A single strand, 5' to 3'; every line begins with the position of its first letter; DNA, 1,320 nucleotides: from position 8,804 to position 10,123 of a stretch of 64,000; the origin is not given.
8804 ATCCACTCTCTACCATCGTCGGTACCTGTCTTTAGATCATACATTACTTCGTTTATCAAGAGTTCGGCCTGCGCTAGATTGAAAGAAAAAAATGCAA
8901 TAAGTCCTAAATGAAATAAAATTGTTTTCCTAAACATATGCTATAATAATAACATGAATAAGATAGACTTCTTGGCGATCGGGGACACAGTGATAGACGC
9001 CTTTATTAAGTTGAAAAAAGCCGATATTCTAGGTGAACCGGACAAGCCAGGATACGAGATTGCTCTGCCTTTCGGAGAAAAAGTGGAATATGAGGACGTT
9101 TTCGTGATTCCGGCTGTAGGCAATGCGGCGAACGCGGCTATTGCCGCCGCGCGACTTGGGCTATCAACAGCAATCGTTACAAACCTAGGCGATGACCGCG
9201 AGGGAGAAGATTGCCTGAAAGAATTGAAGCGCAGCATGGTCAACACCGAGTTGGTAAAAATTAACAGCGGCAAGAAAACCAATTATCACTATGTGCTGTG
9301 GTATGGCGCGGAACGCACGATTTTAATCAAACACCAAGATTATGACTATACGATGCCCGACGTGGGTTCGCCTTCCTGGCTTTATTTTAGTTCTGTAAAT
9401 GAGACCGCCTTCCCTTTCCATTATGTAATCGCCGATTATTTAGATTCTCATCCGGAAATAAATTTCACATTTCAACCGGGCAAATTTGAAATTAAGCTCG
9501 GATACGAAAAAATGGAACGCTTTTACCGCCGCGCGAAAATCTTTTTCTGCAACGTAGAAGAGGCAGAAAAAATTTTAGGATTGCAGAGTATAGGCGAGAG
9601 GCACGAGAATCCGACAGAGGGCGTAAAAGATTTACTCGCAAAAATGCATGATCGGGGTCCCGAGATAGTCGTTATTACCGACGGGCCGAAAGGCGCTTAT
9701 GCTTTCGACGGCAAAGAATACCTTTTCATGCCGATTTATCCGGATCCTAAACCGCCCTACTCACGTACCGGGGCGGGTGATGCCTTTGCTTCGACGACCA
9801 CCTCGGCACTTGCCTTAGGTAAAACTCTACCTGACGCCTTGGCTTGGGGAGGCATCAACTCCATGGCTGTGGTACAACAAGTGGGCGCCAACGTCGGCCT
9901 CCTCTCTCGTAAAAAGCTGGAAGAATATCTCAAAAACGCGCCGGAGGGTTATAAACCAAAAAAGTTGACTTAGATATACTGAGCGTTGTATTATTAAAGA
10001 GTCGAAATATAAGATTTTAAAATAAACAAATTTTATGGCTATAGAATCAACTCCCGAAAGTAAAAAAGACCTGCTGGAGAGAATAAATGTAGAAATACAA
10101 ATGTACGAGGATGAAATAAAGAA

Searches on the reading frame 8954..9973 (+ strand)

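Call 6: search_protein_families(library=pfam, proteins=[window:8954-9973:+], max_evalue=0.01)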
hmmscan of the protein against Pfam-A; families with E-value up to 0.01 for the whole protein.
window:8954-9973:+ (339 aa): 2 families
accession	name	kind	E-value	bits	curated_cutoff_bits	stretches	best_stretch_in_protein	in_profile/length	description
PF00294.29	PfkB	-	1.6e-35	123.4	25.8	1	46-314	27-297/302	pfkB family carbohydrate kinase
PF08543.17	Phos_pyr_kin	-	8.5e-05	22.5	27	1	188-298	114-223/246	Phosphomethylpyrimidine kinase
